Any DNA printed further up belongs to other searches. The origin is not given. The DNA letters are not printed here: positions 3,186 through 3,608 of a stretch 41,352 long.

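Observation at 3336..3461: Orphan 41-aa peptide gene with a lasso/RRE-type leader motif but a non-lasso core (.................)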

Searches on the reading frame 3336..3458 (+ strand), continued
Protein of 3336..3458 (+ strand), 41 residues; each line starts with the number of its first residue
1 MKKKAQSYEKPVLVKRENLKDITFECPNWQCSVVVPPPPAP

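Call 80: search_protein_families(library=pfam, proteins=[L091:2026-3447:+, L091:4516-5832:+, L091:6374-7432:-, L091:7943-9049:+, L091:9087-9794:+, L091:10968-12287:-, L091:64-690:-, L091:1368-1967:+, L085:8973-9803:+, L006:10280-11014:+], max_evalue=0.001)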
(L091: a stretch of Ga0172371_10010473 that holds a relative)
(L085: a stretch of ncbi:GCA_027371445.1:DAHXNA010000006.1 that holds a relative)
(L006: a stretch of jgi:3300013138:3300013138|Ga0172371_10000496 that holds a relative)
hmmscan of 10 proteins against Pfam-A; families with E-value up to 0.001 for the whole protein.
L091:2026-3447:+ (473 aa): 1 family
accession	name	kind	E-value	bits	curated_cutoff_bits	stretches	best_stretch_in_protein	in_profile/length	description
PF00144.29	Beta-lactamase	-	6e-32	111.6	27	1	165-451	14-306/329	Beta-lactamase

L091:4516-5832:+ (438 aa): 3 families
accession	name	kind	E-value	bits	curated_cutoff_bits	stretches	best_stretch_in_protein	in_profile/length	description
PF07992.20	Pyr_redox_2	-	6.4e-50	170.6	26.1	1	7-331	2-291/291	Pyridine nucleotide-disulphide oxidoreductase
PF00070.33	Pyr_redox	-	1.1e-15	58.3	22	1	160-237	2-79/82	Pyridine nucleotide-disulphide oxidoreductase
PF14759.12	Reductase_C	-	3.4e-07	31.1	25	1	360-431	1-71/85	Reductase C-terminal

L091:6374-7432:- (352 aa): 0 families

L091:7943-9049:+ (368 aa): 2 families
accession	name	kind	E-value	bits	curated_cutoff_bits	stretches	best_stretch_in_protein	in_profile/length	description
PF12704.14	MacB_PCD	-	4.4e-18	66.8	27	1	18-217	2-206/207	MacB-like periplasmic core domain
PF02687.27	FtsX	-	4.9e-16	59.3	25.5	1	248-362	2-120/120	FtsX-like permease C-terminal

L091:9087-9794:+ (235 aa): 8 families
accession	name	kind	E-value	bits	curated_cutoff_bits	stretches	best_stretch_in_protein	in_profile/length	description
PF00005.33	ABC_tran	-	9.4e-31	107.7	25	1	28-175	2-136/137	ABC transporter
PF02463.25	SMC_N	-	3.6e-06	27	40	0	147-218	136-209/220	RecF/RecN/SMC N terminal domain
PF13304.12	AAA_21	-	5.1e-05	23.9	27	0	131-212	221-304/304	AAA domain, putative AbiEii toxin, Type IV TA system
PF13191.12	AAA_16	-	5.7e-05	24.1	32.6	1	25-195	10-160/167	AAA ATPase domain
PF20720.3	nSTAND3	-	0.00042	20.5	27.2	0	25-56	5-36/155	Novel STAND NTPase 3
PF13555.12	AAA_29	-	0.00071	19.7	27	0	33-64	18-49/61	P-loop containing region of AAA domain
PF02562.22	PhoH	-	0.00088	19.3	27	0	31-65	13-46/205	PhoH-like protein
PF00437.27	T2SSE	-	0.00092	18.4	24.9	0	32-88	137-192/370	Type II/IV secretion system protein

L091:10968-12287:- (439 aa): 13 families
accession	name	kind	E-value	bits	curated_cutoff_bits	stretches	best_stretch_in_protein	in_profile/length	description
PF01266.30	DAO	-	1.3e-14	54.9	27.9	2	14-49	1-36/353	FAD dependent oxidoreductase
PF01494.25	FAD_binding_3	-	7.3e-10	39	22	1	14-182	3-170/349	FAD binding domain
PF07992.20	Pyr_redox_2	-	5.3e-09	36.4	26.1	1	14-181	2-119/291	Pyridine nucleotide-disulphide oxidoreductase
PF01946.23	Thi4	-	6.6e-09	35.8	26.2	1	14-59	19-65/235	Thi4 family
PF00890.30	FAD_binding_2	-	1.8e-08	34.5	20.4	1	14-45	1-32/414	FAD binding domain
PF03486.20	HI0933_like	-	3.3e-08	33.7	50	1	14-170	2-163/244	HI0933-like protein Rossmann domain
PF12831.13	FAD_oxidored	-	3.7e-08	33.5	27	1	14-166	1-141/416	FAD dependent oxidoreductase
PF13450.12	NAD_binding_8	-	1e-06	29.4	21.9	1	17-48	1-32/68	NAD(P)-binding Rossmann-like domain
PF04820.20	Trp_halogenase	-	1.4e-06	27.9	21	0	108-200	151-241/458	Tryptophan halogenase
PF01134.28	GIDA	-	7.6e-06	25.7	22.1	0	14-41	1-28/391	Glucose inhibited division protein A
PF00070.33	Pyr_redox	-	7.1e-05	23.7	22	1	15-48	2-35/82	Pyridine nucleotide-disulphide oxidoreductase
PF13738.12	Pyr_redox_3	-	0.00018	21.3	30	1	16-45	1-31/305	Pyridine nucleotide-disulphide oxidoreductase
PF21162.3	ETFQO_UQ-bd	-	0.00076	20.4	27.7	0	191-288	2-94/96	ETF-QO, ubiquinone-binding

L091:64-690:- (208 aa): 3 families
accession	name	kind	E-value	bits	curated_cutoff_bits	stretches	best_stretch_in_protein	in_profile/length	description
PF00005.33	ABC_tran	-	1.9e-29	103.5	25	1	20-158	2-137/137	ABC transporter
PF13304.12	AAA_21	-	8.4e-14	52.8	27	1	122-187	230-298/304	AAA domain, putative AbiEii toxin, Type IV TA system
PF13401.12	AAA_22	-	0.0006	20.6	27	0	35-173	11-109/130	AAA domain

L091:1368-1967:+ (199 aa): 1 family
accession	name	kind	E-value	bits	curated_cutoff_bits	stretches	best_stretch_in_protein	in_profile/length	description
PF13798.11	PCYCGC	-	1.7e-24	86.9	25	1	84-195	42-151/153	Protein of unknown function with PCYCGC motif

L085:8973-9803:+ (276 aa): 0 families

L006:10280-11014:+ (244 aa): 0 families

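Call 88: search_solved_structures(query=L050:6903-7928:+, max_evalue=1)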
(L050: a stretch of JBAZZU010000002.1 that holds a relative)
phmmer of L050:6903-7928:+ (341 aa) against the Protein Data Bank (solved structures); distinct sequences matched with E-value up to 1: 10.
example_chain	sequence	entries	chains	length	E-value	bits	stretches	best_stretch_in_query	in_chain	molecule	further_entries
1ko7_A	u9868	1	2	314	1.3e-05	27.9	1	155-202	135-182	Hpr kinase/phosphatase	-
1knx_A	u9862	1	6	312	7.4e-05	25.3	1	153-204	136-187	Probable HPr(Ser) kinase/phosphatase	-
1jb1_A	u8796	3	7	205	8.6e-05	25.1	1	155-201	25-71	HPRK PROTEIN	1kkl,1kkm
2qmh_A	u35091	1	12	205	9.3e-05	25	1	155-201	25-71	HPr kinase/phosphorylase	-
1j3b_A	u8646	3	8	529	0.018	17.5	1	140-195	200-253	ATP-dependent phosphoenolpyruvate carboxykinase | Phosphoenolpyruvate carboxykinase [ATP]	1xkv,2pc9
3tqf_A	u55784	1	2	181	0.02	17.3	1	156-202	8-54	Hpr(Ser) kinase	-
8fre_A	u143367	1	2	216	0.051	16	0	53-98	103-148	RBL4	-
5but_A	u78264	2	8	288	0.36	13.2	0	12-46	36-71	Ktr system potassium uptake protein A,Ktr system potassium uptake protein A | Ktr system potassium uptake protein A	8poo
4f4c_A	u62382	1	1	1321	0.73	12.2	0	164-197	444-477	Multidrug resistance protein pgp-1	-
9e03_B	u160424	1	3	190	0.98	11.8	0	39-81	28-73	Twin-arginine translocase B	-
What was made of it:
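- The kinase match is below NCBIfam's trusted cut-off (63 against 200 bits) and rests mainly on the P-loop region (call 88).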

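Call 89: search_solved_structures(query=L050:6344-6871:+, max_evalue=1)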
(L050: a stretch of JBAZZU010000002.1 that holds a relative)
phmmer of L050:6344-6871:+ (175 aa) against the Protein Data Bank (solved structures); distinct sequences matched with E-value up to 1: 10.
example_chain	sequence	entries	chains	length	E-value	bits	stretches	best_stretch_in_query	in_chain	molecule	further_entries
9dbd_A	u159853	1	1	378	1.5e-05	27.9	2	53-102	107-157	Tet4 Variant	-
9dbf_A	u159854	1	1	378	1.5e-05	27.9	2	53-102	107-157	Tet4 Variant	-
2rqr_A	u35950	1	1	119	0.006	19.5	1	52-108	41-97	Engulfment and cell motility protein 1,Dedicator of cytokinesis protein 2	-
3p8c_D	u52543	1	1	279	0.025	17.5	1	46-71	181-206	Wiskott-Aldrich syndrome protein family member 1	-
8vy9_R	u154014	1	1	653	0.06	16.2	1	46-76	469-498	Taste receptor type 2 member 14,GPCR,Taste receptor type 2 member 14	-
8xor_B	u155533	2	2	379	0.065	16.1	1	58-105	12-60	Guanine nucleotide-binding protein G(I)/G(S)/G(T) subunit beta-1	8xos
7xez_A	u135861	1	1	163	0.16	14.8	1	50-71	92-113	Histone acetyltransferase p300,NUT family member 1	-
6eld_A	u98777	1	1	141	0.26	14.2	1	46-78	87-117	Nucleolysin TIA-1 isoform p40,U1 small nuclear ribonucleoprotein C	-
9oxa_R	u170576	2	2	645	0.26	14.2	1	46-76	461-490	Soluble cytochrome b562,Taste receptor type 2 member 43 | Taste receptor type 2 member 43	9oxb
8vy7_R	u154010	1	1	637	0.77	12.6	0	51-76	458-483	Taste receptor type 2 member 14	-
